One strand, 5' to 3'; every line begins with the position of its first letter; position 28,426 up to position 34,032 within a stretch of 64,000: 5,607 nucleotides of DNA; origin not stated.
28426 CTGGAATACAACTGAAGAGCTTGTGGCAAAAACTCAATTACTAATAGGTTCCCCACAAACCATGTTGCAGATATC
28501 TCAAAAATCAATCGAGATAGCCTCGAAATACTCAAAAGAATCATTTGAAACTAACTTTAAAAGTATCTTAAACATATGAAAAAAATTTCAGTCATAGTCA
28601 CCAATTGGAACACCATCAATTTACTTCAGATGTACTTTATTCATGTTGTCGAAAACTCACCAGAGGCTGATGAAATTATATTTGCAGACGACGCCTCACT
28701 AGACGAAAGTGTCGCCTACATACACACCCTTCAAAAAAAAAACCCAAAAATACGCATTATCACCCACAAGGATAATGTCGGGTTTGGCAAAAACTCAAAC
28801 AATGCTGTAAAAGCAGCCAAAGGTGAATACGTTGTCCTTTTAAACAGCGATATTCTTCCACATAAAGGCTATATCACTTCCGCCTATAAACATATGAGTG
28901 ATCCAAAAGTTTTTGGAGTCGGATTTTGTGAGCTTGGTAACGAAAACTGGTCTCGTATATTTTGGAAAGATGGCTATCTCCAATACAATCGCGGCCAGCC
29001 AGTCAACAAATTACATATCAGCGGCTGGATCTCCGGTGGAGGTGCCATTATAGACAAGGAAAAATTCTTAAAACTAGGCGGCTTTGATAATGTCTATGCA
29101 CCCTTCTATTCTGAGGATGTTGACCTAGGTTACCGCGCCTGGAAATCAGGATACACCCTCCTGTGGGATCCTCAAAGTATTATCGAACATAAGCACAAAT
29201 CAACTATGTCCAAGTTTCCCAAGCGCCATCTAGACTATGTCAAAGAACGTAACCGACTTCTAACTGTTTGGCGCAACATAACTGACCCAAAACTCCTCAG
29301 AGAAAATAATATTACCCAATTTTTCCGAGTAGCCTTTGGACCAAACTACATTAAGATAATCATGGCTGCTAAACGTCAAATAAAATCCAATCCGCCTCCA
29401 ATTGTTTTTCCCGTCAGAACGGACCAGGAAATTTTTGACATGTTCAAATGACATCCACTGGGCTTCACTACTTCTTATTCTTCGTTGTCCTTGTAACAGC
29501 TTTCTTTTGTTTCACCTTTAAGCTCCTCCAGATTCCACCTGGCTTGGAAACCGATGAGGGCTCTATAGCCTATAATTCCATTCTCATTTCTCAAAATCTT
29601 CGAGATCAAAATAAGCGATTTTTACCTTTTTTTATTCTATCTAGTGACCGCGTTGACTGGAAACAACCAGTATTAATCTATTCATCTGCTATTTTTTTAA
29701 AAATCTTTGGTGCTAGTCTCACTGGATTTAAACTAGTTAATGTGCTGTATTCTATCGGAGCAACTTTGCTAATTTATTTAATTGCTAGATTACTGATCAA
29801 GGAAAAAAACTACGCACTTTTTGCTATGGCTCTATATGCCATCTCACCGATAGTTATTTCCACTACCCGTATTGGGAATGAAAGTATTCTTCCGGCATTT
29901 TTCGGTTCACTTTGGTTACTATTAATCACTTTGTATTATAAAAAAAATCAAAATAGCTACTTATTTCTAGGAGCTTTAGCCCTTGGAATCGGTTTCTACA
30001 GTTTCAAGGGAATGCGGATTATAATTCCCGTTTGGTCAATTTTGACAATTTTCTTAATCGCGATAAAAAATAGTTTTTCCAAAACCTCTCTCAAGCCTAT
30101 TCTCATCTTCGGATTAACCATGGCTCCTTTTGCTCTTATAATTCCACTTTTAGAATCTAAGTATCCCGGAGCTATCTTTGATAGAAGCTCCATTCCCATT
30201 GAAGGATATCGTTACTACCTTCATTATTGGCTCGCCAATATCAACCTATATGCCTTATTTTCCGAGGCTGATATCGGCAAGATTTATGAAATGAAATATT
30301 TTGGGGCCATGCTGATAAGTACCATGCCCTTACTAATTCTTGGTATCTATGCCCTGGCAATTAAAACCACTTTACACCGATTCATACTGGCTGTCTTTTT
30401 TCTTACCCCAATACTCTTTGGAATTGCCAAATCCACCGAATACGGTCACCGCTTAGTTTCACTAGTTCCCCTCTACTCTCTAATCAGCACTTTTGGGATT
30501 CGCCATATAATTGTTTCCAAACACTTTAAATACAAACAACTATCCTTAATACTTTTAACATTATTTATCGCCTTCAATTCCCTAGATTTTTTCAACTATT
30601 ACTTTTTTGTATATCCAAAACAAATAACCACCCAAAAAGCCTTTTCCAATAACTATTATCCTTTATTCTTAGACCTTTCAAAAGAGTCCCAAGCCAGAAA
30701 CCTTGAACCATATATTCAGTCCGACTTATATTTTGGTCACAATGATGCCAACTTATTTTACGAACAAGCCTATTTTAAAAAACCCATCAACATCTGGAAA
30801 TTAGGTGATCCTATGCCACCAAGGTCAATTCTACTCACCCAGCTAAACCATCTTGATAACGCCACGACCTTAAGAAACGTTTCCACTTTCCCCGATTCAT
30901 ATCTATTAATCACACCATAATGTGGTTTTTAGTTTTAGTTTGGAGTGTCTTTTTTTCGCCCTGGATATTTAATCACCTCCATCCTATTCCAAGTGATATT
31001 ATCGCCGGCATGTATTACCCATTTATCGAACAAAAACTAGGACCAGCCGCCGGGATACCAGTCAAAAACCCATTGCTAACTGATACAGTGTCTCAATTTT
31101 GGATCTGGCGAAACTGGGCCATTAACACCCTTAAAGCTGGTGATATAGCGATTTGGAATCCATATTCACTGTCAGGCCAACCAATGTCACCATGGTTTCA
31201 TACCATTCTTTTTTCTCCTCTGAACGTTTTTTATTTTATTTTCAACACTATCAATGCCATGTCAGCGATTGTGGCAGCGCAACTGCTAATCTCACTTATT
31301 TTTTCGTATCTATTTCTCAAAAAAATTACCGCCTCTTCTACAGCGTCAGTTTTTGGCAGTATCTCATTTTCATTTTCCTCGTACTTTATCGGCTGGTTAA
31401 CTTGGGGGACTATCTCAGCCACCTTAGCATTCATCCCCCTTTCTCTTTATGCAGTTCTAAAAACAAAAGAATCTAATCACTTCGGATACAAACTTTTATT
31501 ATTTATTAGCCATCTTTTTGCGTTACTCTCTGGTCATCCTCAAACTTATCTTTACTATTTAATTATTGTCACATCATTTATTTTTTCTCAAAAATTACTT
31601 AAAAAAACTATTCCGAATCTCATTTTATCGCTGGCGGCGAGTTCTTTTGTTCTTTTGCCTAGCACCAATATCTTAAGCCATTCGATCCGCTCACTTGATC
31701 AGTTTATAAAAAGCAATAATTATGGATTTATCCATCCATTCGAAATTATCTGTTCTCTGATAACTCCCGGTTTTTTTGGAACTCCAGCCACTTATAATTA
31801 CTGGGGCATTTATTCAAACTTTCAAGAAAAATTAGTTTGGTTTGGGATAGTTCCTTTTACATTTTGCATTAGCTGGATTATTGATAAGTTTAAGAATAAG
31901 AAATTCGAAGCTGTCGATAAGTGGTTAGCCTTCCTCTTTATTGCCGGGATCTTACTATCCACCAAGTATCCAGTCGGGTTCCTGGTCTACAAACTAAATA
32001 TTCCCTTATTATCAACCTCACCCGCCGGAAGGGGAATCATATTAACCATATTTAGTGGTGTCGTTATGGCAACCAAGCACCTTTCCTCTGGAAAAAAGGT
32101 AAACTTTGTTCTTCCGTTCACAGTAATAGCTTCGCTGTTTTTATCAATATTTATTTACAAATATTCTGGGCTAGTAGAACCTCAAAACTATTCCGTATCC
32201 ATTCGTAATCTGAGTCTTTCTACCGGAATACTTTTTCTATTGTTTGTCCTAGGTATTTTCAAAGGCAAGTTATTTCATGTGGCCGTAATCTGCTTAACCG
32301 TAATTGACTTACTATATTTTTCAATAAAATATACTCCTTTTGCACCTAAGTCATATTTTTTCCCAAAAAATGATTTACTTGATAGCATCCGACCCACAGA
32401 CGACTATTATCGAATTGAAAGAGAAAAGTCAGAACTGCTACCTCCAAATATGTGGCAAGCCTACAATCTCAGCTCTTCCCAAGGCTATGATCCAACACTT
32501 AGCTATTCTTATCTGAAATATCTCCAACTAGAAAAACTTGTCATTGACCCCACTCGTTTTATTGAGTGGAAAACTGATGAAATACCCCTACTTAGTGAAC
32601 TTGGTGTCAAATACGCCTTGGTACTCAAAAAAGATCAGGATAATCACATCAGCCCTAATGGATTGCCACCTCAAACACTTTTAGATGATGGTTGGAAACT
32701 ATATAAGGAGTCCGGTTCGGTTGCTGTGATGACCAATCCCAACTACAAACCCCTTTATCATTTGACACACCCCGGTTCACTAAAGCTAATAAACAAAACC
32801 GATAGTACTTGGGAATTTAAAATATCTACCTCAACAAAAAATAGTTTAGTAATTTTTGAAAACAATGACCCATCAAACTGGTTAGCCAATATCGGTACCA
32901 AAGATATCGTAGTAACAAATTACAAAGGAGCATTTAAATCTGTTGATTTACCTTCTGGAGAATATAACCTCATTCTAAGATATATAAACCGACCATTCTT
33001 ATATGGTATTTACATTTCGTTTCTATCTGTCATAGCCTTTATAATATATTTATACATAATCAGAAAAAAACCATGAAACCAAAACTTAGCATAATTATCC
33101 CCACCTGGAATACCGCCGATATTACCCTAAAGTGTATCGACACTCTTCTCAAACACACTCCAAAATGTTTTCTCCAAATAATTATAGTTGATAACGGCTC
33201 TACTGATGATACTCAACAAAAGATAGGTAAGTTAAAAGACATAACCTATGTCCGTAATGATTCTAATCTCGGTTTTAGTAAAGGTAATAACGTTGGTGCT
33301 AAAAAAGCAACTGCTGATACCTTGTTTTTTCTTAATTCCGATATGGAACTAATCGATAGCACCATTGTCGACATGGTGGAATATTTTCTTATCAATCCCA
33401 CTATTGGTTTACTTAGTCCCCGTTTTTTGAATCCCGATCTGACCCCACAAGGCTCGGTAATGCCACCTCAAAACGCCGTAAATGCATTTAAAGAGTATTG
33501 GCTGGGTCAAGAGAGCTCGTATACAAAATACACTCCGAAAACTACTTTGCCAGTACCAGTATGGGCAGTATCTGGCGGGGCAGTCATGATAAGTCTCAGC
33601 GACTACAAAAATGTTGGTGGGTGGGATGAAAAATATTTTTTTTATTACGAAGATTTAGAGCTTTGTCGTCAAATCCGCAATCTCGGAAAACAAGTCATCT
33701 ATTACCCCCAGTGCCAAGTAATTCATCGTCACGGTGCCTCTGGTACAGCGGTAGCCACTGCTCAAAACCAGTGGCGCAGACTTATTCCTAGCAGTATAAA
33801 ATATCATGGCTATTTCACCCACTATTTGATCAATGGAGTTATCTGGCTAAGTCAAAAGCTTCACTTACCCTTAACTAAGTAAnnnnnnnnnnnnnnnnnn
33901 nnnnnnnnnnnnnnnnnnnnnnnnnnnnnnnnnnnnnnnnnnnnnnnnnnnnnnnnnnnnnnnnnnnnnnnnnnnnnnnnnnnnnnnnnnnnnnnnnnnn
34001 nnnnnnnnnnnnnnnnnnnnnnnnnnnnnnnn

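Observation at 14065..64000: Roughly 50-kb uninterrupted cell-surface glycosylation island occupying ~78% of the window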

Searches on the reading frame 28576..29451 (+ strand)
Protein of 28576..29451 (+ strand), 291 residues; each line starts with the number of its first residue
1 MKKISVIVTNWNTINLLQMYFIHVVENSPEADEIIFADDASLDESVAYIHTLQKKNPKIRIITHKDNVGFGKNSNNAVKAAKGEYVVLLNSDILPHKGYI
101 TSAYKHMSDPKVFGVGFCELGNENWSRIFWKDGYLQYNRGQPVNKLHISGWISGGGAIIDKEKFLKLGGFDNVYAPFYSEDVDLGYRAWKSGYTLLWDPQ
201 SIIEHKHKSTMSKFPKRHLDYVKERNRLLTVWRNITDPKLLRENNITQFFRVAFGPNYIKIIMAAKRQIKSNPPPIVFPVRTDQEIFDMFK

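Call 4: search_protein_families(library=pfam, proteins=[window:28576-29451:+], max_evalue=0.01)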
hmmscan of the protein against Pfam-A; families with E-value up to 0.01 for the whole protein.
window:28576-29451:+ (291 aa): 6 families
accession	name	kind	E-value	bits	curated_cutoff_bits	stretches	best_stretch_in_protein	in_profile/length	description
PF00535.33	Glycos_transf_2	-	3.6e-23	82.8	23.3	1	5-164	1-164/168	Glycosyl transferase family 2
PF13641.12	Glyco_tranf_2_3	-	1.5e-12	48.4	27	1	4-218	3-224/230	Glycosyltransferase like family 2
PF13632.12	Glyco_trans_2_3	-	3.1e-10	40.6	27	1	85-223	1-141/198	Glycosyl transferase family group 2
PF10111.15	Glyco_tranf_2_2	-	2.7e-06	27.5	27.3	0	155-214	166-225/276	Glycosyltransferase like family 2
PF13506.12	Glyco_transf_21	-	1.9e-05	24.6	21.7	1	61-219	6-170/174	Glycosyl transferase family 21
PF02709.20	Glyco_transf_7C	-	7.2e-05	22.8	23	1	152-195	19-62/78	N-terminal domain of galactosyltransferase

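Call 92: search_protein_families(library=ncbifam, proteins=[window:28576-29451:+], max_evalue=0.00001)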
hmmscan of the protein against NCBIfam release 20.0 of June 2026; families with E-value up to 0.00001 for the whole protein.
window:28576-29451:+ (291 aa): 11 families
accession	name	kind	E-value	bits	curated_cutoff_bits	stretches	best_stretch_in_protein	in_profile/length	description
TIGR03965.1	mycofact_glyco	equivalog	1.4e-22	80.3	280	1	3-228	75-303/467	mycofactocin biosynthesis glycosyltransferase MftF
NF041875.1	EPS_EpsD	equivalog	1.9e-17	63.7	370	1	4-221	1-223/325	exopolysaccharide biosynthesis glycosyltransferase EpsD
NF050050.1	ProtGlycPglI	equivalog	6.7e-12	45.4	500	1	1-93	1-94/306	GalNAc(5)-diNAcBac-PP-undecaprenol beta-1,3-glucosyltransferase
TIGR03937.1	PgaC_IcaA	equivalog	1.3e-11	44.2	422.3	1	2-99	45-142/407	poly-beta-1,6-N-acetyl-D-glucosamine synthase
NF007482.0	PRK10073.1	equivalog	2e-11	43.5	423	1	2-92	6-95/334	glycosyltransferase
NF047683.1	TeichurnBiosyTuaG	equivalog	1.7e-10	41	400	1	3-94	7-98/252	teichuronic acid biosynthesis protein TuaG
TIGR04283.1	glyco_like_mftF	equivalog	3.5e-08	33.3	182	1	4-192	1-173/221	TIGR04283 family arsenosugar biosynthesis glycosyltransferase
TIGR01556.1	rhamnosyltran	subfamily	6e-08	32.2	200.55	1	29-206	19-201/281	rhamnosyltransferase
NF053739.1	GlytfEpsEBac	equivalog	2.4e-07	30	450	1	3-94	2-94/265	glycosyltransferase EpsE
NF047588.1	GlcsyltransPgfSStrep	equivalog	8.3e-06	25.2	500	0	3-93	2-96/308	glycosyltransferase PgfS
NF038302.1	EPS_HpsE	equivalog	9.3e-06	24.8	300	0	32-108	34-112/307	hormogonium polysaccharide biosynthesis glycosyltransferase HpsE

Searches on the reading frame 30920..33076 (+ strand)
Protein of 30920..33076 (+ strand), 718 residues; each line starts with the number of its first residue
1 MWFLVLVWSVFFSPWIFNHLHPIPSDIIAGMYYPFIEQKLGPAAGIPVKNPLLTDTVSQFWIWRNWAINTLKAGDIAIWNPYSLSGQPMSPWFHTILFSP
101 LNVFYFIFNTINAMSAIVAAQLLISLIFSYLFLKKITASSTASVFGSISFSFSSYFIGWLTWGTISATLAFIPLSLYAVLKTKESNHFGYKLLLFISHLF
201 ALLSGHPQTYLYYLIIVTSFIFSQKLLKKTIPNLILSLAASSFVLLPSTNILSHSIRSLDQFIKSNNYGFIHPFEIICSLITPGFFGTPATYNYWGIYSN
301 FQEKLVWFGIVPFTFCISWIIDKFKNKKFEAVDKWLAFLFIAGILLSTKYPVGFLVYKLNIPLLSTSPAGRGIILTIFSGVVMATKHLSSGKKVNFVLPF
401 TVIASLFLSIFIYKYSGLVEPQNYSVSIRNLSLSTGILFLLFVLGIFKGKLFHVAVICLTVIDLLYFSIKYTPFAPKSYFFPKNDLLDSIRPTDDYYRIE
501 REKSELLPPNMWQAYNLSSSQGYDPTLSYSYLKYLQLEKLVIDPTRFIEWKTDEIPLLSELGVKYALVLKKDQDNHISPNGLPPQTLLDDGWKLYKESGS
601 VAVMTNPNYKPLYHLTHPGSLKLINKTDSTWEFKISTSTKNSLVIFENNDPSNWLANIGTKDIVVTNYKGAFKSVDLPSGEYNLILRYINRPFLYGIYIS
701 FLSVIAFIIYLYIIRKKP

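Call 4: search_protein_families(library=pfam, proteins=[window:30920-33076:+], max_evalue=0.01)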
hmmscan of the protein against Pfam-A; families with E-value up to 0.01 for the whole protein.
window:30920-33076:+ (718 aa): 0 families

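Call 17: find_homologous_proteins(query=window:30920-33076:+, max_evalue=0.001)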
Query window:30920-33076:+ (718 aa): 64 proteins with E <= 0.001 among 8000 candidates.
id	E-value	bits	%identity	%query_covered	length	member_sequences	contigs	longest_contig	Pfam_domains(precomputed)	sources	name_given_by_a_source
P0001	0.0e+0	1611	100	100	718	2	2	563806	-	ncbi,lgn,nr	ncbi:hypothetical protein HYV64_02695 [Candidatus Shapirobacteria bacterium]|nr:hypothetical protein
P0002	0.0e+0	1298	77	100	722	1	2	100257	PF09586.17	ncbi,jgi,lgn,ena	ncbi:MAG: hypothetical protein WC851_01105 [Candidatus Shapirobacteria bacterium]|jgi:hypothetical p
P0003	8.7e-286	968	60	100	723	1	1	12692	PF09586.17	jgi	jgi:hypothetical protein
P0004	2.6e-211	722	49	99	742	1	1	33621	PF09586.17,PF24677.2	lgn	-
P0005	3.7e-202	692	47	99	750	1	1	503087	PF09586.17,PF24677.2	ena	-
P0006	3.0e-176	606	46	98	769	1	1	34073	PF09586.17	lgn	-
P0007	5.1e-169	582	43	99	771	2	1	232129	PF09586.17,PF24677.2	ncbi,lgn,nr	ncbi:MAG: hypothetical protein Q8P53_01740 [Candidatus Shapirobacteria bacterium]|nr:hypothetical pr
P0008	3.6e-161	556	42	98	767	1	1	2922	PF09586.17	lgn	-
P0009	6.9e-155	536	42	99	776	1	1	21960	PF09586.17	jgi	jgi:hypothetical protein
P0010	2.1e-152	527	39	95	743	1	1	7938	PF09586.17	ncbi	-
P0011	5.9e-150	519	39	100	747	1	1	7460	PF09586.17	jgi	jgi:hypothetical protein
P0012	5.5e-149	516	39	97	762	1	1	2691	PF09586.17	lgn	-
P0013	5.1e-148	513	39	98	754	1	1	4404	PF09586.17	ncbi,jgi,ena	jgi:hypothetical protein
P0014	2.3e-147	511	41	99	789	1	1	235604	PF09586.17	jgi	-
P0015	4.3e-146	506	39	95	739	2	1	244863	PF09586.17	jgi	-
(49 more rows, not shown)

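Call 18: find_encoding_contigs(protein=P0002, flank=10000, max_places=3)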
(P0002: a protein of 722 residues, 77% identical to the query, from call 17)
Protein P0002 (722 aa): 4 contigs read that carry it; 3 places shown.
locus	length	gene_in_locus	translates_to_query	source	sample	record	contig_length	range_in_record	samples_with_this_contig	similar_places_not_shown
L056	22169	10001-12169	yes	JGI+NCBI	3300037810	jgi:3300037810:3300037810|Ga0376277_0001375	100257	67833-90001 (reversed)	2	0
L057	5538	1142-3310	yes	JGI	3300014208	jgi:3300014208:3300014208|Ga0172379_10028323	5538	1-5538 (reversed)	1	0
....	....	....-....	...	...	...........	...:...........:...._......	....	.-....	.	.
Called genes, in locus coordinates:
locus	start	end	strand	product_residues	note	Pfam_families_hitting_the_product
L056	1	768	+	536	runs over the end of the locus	PF10131:PTPS_related, PF13231:PMT_2 (weak)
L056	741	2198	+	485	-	PF01943:Polysacc_synt, PF13440:Polysacc_synt_3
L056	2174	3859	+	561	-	-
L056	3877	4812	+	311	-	PF00535:Glycos_transf_2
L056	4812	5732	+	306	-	PF00535:Glycos_transf_2, PF13641:Glyco_tranf_2_3, PF13632:Glyco_trans_2_3 (faint)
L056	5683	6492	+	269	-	-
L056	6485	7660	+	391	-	PF13439:Glyco_transf_4 (faint), PF00534:Glycos_transf_1, PF13692:Glyco_trans_1_4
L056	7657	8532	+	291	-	PF00535:Glycos_transf_2, PF10111:Glyco_tranf_2_2 (faint), PF13641:Glyco_tranf_2_3, PF13506:Glyco_transf_21, PF13632:Glyco_trans_2_3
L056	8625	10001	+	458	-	PF13231:PMT_2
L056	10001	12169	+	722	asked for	PF09586:YfhO (faint)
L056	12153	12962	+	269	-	PF00535:Glycos_transf_2, PF10111:Glyco_tranf_2_2 (faint), PF13641:Glyco_tranf_2_3, PF13712:Glyco_tranf_2_5 (weak), PF13632:Glyco_trans_2_3 (weak), PF02709:Glyco_transf_7C (weak)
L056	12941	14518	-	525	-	PF13231:PMT_2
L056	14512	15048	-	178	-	-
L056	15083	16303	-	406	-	-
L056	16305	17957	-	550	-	-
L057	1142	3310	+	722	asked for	PF09586:YfhO (faint)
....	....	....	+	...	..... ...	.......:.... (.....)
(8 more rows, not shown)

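Call 30: search_protein_families(library=pfam, proteins=[window:30920-33076:+], max_evalue=10)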
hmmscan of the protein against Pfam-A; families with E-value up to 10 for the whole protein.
window:30920-33076:+ (718 aa): 0 families

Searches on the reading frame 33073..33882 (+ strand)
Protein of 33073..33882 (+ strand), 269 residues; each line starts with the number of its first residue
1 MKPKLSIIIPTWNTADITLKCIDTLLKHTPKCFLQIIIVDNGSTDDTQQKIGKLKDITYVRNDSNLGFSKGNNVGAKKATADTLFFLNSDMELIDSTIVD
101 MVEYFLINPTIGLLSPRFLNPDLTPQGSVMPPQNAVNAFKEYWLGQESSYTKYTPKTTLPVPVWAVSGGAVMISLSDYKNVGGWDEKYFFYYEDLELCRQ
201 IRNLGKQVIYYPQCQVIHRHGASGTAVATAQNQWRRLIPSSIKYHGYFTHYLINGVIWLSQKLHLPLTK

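Call 4: search_protein_families(library=pfam, proteins=[window:33073-33882:+], max_evalue=0.01)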
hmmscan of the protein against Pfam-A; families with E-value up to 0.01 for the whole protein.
window:33073-33882:+ (269 aa): 7 families
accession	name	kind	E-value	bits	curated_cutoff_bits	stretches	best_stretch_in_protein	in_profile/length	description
PF00535.33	Glycos_transf_2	-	1.6e-23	83.9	23.3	1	6-114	1-112/168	Glycosyl transferase family 2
PF13641.12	Glyco_tranf_2_3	-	1.5e-11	45.2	27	1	3-233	1-226/230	Glycosyltransferase like family 2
PF10111.15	Glyco_tranf_2_2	-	1.1e-07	32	27.3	1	23-91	17-92/276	Glycosyltransferase like family 2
PF02709.20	Glyco_transf_7C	-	8.2e-06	25.8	23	1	156-212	9-66/78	N-terminal domain of galactosyltransferase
PF13632.12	Glyco_trans_2_3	-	7.1e-05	23.1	27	1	160-259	69-171/198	Glycosyl transferase family group 2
PF13712.12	Glyco_tranf_2_5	-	0.00014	22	27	1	66-222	39-193/210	Glycosyltransferase like family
PF13704.12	Glyco_tranf_2_4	-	0.0046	17.9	27.5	0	24-68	9-54/98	Glycosyl transferase family 2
